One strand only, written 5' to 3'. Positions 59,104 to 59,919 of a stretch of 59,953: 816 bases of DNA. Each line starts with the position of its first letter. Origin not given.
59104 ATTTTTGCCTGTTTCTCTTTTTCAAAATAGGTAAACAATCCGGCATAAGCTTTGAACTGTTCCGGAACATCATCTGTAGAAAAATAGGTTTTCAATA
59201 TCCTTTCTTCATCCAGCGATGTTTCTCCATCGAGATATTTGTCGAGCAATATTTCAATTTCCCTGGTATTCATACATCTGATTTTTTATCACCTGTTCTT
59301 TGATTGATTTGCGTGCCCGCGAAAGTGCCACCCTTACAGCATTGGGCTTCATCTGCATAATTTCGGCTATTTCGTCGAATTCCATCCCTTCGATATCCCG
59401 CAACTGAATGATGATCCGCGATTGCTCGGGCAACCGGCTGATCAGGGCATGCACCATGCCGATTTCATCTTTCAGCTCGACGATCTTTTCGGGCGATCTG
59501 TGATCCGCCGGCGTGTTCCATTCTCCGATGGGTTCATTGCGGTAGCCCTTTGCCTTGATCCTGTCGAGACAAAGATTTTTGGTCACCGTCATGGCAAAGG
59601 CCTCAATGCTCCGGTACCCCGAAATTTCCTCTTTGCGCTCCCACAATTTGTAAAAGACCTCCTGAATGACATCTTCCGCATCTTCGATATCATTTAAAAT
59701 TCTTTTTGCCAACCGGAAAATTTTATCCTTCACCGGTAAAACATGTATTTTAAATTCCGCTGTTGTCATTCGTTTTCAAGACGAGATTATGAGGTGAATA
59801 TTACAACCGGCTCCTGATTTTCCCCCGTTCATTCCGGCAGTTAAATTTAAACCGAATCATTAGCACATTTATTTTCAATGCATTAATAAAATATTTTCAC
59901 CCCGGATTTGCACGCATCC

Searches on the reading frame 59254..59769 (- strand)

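Call 12: search_protein_families(library=pfam, proteins=[window:59254-59769:-], max_evalue=0.0001)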
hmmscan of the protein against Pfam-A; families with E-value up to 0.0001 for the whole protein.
window:59254-59769:- (171 aa): 3 families
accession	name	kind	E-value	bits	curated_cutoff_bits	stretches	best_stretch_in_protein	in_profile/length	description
PF08281.18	Sigma70_r4_2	-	3.9e-16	58.9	25.7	1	105-155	3-53/54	Sigma-70, region 4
PF04542.20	Sigma70_r2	-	4.3e-13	49.3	24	1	14-74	6-68/71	Sigma-70 region 2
PF04545.22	Sigma70_r4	-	2.6e-08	33.7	24.1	1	110-158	2-50/50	Sigma-70, region 4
